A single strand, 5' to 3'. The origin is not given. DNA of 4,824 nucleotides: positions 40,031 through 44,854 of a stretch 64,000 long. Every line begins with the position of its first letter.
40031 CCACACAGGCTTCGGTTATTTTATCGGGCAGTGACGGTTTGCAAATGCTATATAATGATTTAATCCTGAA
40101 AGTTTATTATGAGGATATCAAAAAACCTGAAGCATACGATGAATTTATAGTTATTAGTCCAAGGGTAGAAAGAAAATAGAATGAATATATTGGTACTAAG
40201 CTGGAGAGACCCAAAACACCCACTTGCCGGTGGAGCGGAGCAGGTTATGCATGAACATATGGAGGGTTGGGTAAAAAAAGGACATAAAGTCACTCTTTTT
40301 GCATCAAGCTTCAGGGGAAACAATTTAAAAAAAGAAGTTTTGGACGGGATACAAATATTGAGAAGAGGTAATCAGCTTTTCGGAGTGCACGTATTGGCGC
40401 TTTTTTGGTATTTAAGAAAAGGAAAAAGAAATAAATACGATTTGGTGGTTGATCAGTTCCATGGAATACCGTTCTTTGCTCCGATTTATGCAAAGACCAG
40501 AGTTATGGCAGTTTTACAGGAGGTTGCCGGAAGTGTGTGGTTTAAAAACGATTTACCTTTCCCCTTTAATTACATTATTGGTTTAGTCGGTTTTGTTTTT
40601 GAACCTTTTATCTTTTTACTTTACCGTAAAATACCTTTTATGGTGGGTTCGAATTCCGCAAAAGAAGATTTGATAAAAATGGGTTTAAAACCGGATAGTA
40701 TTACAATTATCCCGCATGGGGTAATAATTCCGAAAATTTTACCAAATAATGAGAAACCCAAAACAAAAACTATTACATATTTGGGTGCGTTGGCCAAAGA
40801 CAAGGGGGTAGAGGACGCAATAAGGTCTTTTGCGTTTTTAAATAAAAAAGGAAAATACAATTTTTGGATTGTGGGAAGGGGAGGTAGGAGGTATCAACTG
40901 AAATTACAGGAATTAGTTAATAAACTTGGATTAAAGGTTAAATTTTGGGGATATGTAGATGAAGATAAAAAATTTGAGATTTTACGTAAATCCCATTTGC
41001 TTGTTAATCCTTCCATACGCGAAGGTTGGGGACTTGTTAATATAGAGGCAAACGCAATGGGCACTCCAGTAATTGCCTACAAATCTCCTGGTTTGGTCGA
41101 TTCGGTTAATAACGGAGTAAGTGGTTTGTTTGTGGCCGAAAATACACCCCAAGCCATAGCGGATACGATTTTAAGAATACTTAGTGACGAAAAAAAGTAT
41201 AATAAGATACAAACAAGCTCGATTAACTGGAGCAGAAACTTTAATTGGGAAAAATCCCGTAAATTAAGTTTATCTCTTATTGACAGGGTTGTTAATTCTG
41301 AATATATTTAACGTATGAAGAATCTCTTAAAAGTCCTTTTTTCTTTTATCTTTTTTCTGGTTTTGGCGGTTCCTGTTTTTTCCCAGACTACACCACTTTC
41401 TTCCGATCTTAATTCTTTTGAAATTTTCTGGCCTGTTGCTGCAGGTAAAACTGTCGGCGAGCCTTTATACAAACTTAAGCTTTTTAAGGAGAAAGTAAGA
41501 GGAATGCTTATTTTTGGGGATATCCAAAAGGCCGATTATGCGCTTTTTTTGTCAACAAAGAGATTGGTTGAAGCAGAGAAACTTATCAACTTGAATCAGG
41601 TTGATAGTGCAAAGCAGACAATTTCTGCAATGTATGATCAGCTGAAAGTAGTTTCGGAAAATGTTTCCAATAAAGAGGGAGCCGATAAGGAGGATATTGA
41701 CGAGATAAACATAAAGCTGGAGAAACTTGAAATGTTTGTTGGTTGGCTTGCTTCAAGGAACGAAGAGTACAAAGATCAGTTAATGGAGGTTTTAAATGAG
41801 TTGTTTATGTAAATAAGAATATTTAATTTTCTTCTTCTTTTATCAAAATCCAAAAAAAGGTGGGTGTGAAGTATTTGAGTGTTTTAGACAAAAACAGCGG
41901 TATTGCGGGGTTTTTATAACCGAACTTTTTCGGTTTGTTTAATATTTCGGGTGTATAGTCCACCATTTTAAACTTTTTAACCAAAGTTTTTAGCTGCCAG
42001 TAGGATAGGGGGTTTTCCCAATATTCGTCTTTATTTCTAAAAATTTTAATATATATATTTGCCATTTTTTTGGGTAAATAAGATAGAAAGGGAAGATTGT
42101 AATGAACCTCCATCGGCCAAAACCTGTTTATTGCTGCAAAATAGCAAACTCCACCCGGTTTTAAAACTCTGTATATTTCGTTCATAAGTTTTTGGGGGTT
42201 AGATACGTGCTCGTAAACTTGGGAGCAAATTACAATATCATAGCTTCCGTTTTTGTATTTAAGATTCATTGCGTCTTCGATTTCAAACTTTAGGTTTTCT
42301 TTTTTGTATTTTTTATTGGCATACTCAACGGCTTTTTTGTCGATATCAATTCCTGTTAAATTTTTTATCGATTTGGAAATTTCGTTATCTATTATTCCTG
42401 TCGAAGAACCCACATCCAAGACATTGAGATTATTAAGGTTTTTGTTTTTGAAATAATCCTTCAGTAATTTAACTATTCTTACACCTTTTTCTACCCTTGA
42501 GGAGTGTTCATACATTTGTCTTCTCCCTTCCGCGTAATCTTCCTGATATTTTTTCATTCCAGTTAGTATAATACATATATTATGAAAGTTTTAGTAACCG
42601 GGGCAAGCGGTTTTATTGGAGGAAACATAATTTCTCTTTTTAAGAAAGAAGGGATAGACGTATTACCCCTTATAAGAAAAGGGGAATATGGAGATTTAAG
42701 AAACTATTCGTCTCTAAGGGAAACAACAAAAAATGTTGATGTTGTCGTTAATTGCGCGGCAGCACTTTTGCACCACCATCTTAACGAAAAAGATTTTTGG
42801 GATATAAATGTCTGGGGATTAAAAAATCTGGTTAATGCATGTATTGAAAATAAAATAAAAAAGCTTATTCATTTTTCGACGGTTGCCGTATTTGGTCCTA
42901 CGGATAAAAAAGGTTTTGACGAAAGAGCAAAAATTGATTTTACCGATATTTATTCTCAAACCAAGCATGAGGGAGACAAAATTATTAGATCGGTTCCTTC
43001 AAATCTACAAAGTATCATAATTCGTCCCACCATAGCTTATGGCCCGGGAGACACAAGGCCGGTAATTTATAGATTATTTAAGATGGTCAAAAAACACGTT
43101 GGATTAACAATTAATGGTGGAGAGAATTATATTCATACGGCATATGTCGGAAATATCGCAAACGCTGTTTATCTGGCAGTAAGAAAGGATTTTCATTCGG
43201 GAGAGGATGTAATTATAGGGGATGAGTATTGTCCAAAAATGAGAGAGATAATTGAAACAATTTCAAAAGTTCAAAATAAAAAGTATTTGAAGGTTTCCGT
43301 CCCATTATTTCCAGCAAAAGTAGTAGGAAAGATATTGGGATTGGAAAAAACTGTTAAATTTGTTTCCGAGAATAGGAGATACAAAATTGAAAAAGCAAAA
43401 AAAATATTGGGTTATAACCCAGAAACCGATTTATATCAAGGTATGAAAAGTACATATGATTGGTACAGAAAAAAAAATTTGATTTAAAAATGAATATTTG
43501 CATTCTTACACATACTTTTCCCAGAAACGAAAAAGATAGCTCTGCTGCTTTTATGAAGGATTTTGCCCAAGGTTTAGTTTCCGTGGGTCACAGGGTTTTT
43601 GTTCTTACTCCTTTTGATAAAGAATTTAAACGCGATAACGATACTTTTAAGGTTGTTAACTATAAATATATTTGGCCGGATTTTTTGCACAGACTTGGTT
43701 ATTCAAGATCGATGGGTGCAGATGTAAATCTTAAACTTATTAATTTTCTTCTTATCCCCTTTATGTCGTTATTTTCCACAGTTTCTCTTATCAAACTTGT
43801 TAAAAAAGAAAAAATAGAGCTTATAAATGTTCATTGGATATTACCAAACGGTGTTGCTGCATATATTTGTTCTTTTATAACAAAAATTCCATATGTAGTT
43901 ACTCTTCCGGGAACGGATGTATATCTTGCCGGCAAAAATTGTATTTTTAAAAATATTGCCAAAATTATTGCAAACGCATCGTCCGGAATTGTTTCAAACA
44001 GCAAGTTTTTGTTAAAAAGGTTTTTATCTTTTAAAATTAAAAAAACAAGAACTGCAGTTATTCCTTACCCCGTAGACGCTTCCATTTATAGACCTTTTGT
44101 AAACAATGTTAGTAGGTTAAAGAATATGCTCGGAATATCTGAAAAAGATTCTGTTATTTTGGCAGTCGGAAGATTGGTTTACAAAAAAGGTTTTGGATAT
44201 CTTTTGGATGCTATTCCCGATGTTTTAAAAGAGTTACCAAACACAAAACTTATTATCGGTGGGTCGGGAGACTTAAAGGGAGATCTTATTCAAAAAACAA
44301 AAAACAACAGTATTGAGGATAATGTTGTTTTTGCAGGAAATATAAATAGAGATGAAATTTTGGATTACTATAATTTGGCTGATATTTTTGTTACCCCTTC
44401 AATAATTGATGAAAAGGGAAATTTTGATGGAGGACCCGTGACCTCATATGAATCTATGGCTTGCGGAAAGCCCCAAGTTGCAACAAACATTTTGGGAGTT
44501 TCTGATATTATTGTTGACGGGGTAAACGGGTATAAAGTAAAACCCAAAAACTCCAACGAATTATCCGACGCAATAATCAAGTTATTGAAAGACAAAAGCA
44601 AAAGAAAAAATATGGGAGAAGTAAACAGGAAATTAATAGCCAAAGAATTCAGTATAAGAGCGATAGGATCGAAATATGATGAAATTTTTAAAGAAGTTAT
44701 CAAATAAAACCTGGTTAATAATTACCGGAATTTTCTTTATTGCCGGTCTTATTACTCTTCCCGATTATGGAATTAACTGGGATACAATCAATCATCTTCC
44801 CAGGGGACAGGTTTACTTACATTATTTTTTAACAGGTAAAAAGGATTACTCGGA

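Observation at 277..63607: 64-kb glycosylation super-locus with ~38 glycosyltransferase genes dominated by GT-C membrane enzymes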

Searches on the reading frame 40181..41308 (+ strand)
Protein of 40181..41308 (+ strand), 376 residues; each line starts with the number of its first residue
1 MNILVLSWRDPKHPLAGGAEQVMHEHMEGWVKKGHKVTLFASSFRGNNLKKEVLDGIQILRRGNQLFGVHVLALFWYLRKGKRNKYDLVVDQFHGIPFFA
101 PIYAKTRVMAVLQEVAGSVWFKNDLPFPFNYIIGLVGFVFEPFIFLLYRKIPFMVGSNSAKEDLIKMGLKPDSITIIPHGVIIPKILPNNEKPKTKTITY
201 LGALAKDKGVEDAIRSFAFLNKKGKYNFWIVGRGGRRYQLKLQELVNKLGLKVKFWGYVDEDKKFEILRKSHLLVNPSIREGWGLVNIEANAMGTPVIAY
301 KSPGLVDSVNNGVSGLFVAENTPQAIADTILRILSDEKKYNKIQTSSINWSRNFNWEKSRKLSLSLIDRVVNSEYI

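Call 6: search_protein_families(library=pfam, max_evalue=0.01, proteins=[window:40181-41308:+])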
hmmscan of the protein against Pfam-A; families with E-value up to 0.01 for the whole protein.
window:40181-41308:+ (376 aa): 5 families
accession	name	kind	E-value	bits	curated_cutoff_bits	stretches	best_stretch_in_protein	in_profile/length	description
PF00534.26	Glycos_transf_1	-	2.2e-36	125.4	26.4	1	189-346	9-168/172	Glycosyl transferases group 1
PF13692.12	Glyco_trans_1_4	-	1.8e-29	103.2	27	1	196-336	2-142/142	Glycosyl transferases group 1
PF13439.12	Glyco_transf_4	-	5e-12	46.6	28.5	1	17-181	2-166/170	Glycosyltransferase Family 4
PF20706.3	GT4-conflict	-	1.8e-11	44.1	26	1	188-316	188-327/385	Family 4 Glycosyltransferase in conflict systems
PF13579.12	Glyco_trans_4_4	-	0.0047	17.7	29.7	1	17-179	1-157/158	Glycosyl transferase 4-like domain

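Call 55: find_related_loci(query=window:40181-41308:+, collection=metagenome_contigs, flank=10000)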
Query window:40181-41308:+ (376 aa) in metagenome_contigs; peptide patterns used: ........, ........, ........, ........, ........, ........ (x = any residue, [..] = any of these).
165 stretches matched a pattern; 11 encode a relative of the query (tblastn E <= 1e-3); 11 distinct loci.
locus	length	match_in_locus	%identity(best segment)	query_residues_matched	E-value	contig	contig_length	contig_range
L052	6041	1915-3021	64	1-370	1e-157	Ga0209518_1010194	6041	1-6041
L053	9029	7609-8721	62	1-371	4e-155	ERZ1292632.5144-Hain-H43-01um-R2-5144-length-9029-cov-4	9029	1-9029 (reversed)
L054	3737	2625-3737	62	1-371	3e-160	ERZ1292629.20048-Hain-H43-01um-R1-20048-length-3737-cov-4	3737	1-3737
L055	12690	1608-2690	62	1-361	2e-154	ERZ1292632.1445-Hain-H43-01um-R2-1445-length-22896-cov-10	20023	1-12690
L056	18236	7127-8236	58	1-371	2e-147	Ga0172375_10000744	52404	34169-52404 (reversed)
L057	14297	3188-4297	58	1-370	4e-139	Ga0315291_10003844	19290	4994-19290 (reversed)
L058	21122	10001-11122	55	1-371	1e-135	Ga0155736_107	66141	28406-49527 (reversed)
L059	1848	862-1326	33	193-365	2e-19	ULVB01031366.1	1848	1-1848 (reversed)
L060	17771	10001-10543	29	176-358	1e-14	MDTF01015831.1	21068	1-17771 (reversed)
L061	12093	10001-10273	29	257-341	5e-6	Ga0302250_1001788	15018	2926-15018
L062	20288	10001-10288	29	265-346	1e-4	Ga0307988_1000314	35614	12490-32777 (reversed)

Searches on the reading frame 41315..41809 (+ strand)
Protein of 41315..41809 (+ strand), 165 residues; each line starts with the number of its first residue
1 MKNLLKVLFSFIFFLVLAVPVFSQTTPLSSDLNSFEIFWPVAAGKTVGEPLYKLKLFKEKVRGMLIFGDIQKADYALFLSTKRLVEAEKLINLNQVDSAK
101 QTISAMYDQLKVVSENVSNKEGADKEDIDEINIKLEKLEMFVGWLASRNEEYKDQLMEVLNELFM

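Call 6: search_protein_families(library=pfam, max_evalue=0.01, proteins=[window:41315-41809:+])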
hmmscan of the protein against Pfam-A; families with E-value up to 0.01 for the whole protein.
window:41315-41809:+ (165 aa): 1 family
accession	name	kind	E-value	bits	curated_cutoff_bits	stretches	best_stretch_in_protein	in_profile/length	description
PF18915.5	DUF5667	-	1.1e-11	45.4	27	1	48-136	5-97/99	Domain of unknown function (DUF5667)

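Call 20: search_protein_families(library=ncbifam, max_evalue=0.01, proteins=[window:41315-41809:+])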
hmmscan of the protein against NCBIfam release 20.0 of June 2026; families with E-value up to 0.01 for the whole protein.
window:41315-41809:+ (165 aa): 0 families

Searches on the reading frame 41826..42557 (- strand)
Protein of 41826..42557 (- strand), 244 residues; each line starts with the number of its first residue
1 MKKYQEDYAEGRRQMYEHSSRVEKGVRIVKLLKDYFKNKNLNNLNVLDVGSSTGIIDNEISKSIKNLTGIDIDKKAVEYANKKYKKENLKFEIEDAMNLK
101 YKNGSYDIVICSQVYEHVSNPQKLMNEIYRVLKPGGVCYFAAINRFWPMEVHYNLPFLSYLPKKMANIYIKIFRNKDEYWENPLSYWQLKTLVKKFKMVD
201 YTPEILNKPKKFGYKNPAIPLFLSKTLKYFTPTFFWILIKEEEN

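Call 6: search_protein_families(library=pfam, max_evalue=0.01, proteins=[window:41826-42557:-])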
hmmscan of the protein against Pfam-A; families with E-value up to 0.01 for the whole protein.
window:41826-42557:- (244 aa): 17 families
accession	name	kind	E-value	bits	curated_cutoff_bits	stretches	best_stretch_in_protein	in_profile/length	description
PF08241.18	Methyltransf_11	-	2.9e-25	89.2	21.2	1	47-140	1-95/95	Methyltransferase domain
PF13847.12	Methyltransf_31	-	6.4e-22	78.2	27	1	42-156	3-119/145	Methyltransferase domain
PF13649.12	Methyltransf_25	-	4.7e-21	75.7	27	1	46-136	1-97/97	Methyltransferase domain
PF13489.12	Methyltransf_23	-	4.6e-19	69.2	27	1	31-152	12-124/164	Methyltransferase domain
PF08242.18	Methyltransf_12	-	3.8e-15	56.9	30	1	47-138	1-98/98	Methyltransferase domain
PF01209.24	Ubie_methyltran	-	2.1e-12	47.3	20.1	1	40-162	45-175/233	ubiE/COQ5 methyltransferase family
PF06325.19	PrmA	-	7.1e-07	29.5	22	1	37-140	160-258/296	Ribosomal protein L11 methyltransferase (PrmA)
PF05175.20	MTS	-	1.1e-06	28.8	23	1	31-141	22-139/170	Methyltransferase small domain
PF05219.18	DREV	-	2.4e-05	24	26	1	36-140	88-186/265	DREV methyltransferase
PF05401.17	NodS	-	3.3e-05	24.2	24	1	43-128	44-129/201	Nodulation protein S (NodS)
PF07021.18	MetW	-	0.00032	20.8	21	1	45-139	16-109/193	Methionine biosynthesis protein MetW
PF00398.26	RrnaAD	-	0.00033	20.3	24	1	39-106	26-95/263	Ribosomal RNA adenine dimethylase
PF20922.3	Anamorsin_N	-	0.00065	19.9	27.1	1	88-139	33-86/163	Anamorsin, N-terminal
PF05148.21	Methyltransf_8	-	0.0009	19.6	27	1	93-144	110-160/219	Hypothetical methyltransferase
PF01739.24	CheR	-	0.0028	17.5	27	0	78-139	109-172/195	CheR methyltransferase, SAM binding domain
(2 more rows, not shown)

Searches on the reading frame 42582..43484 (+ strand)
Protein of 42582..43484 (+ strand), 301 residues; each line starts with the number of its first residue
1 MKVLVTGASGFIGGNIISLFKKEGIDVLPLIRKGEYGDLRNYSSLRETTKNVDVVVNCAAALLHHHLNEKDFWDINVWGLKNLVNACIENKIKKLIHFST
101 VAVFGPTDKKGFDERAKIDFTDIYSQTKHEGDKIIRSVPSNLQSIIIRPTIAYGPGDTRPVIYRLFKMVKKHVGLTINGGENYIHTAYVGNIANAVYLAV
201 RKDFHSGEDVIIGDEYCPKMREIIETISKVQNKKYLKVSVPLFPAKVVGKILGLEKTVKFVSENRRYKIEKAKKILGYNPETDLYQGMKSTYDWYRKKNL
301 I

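Call 6: search_protein_families(library=pfam, max_evalue=0.01, proteins=[window:42582-43484:+])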
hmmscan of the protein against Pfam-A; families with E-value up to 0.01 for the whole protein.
window:42582-43484:+ (301 aa): 8 families
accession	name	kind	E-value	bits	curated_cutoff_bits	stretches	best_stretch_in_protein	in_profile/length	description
PF01370.27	Epimerase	-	1.9e-30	106.5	20.9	1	3-213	1-240/240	NAD dependent epimerase/dehydratase family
PF01073.25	3Beta_HSD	-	1e-24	87.5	22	1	4-202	1-231/280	3-beta hydroxysteroid dehydrogenase/isomerase family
PF04321.23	RmlD_sub_bind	-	2.8e-20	73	27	1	1-175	1-173/287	RmlD substrate binding domain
PF07993.18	NAD_binding_4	-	4.4e-17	62.5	20.1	1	44-157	81-210/258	Male sterility protein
PF16363.11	GDP_Man_Dehyd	-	2.8e-15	57.1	27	1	4-290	1-331/332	GDP-mannose 4,6 dehydratase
PF13460.12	NAD_binding_10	-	3.1e-10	40.6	27.2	1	37-153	46-147/184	NAD(P)H-binding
PF02719.21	Polysacc_synt_2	-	1.6e-08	34.6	20.2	1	37-117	61-145/293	Polysaccharide biosynthesis protein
PF05368.20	NmrA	-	1.1e-05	25.7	27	0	2-70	4-60/298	NmrA-like family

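Call 22: search_protein_families(library=ncbifam, max_evalue=0.001, proteins=[window:42582-43484:+])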
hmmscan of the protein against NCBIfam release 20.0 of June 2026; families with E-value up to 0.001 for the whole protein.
window:42582-43484:+ (301 aa): 28 families (the best 25 are shown)
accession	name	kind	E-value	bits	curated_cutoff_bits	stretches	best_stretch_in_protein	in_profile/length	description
TIGR03466.1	HpnA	hypoth_equivalog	3.3e-27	95.2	367.65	1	1-299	1-325/327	hopanoid-associated sugar epimerase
NF042423.1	oxyalk_red_Shew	equivalog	1.6e-23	83.3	580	1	2-289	10-329/331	2-alkyl-3-oxoalkanoate reductase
NF042422.1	oxyalk_red_OleD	equivalog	5.5e-23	81.8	580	1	1-292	1-325/329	2-alkyl-3-oxoalkanoate reductase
TIGR04180.1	EDH_00030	hypoth_equivalog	2e-19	69.8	475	1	36-234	55-259/297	NAD-dependent 4,6-dehydratase LegB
TIGR01181.1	dTDP_gluc_dehyt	equivalog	2.9e-18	66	365.1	1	37-298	57-314/321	dTDP-glucose 4,6-dehydratase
TIGR01214.1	rmlD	equivalog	4.4e-16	58.8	224.05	1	2-197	1-194/285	dTDP-4-dehydrorhamnose reductase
NF052578.1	StrlDmthSdmBMthl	equivalog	2.8e-15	56.9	600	1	1-243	1-257/328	sterol demethylase protein SdmB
TIGR01179.1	galE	equivalog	6.1e-13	48.3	262.3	1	2-148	1-172/332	UDP-glucose 4-epimerase GalE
TIGR01746.1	Thioester-redct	subfamily_domain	1.5e-12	47.4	213.35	1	47-154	84-197/371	thioester reductase domain-containing protein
TIGR01777.1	yfcH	hypoth_equivalog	5.8e-11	42.5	207.35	1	3-261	1-265/292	TIGR01777 family oxidoreductase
TIGR02197.1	heptose_epim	equivalog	4.9e-09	35.8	274.6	1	3-172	1-195/316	ADP-glyceromanno-heptose 6-epimerase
NF050030.1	thlkprotThyD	equivalog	3.6e-08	32.9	400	1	1-233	1-252/305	thylakoid membrane protein ThyD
NF005539.0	PRK07201.1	equivalog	7.9e-08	31.5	549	1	48-158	74-183/657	SDR family oxidoreductase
NF041592.1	carboxyl_red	equivalog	9.9e-08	30.1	1300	1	46-119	854-926/1160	carboxylic acid reductase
TIGR03589.1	PseB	equivalog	1.1e-07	31.2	407.75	1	37-106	60-131/324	UDP-N-acetylglucosamine 4,6-dehydratase (inverting)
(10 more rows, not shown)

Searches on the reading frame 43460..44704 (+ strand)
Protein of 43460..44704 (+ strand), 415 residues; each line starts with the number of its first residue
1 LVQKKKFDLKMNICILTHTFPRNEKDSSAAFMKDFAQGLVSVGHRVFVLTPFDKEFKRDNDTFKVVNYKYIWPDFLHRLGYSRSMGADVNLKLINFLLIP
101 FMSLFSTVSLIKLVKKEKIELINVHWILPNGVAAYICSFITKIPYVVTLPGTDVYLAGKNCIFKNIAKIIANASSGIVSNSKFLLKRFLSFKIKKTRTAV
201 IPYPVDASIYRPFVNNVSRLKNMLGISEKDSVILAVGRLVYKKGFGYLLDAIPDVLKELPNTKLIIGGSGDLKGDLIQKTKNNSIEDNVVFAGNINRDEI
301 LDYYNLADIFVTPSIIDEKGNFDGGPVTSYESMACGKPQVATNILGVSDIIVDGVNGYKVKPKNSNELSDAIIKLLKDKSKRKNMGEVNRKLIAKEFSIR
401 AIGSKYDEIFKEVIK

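Call 6: search_protein_families(library=pfam, max_evalue=0.01, proteins=[window:43460-44704:+])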
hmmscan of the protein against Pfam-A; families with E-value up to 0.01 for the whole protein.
window:43460-44704:+ (415 aa): 6 families
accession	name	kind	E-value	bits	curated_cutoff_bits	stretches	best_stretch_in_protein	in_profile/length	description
PF00534.26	Glycos_transf_1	-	9.9e-41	139.6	26.4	1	221-391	6-171/172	Glycosyl transferases group 1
PF13692.12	Glyco_trans_1_4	-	8.6e-33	114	27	1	232-378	3-142/142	Glycosyl transferases group 1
PF13439.12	Glyco_transf_4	-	7.9e-15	55.7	28.5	1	31-207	7-168/170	Glycosyltransferase Family 4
PF13477.12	Glyco_trans_4_2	-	5.4e-09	36.8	23.4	1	103-181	59-139/139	Glycosyl transferase 4-like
PF13579.12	Glyco_trans_4_4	-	3.6e-06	27.8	29.7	1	32-203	7-157/158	Glycosyl transferase 4-like domain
PF13524.12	Glyco_trans_1_2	-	0.00021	21.7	25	1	256-400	9-136/144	Glycosyl transferase-like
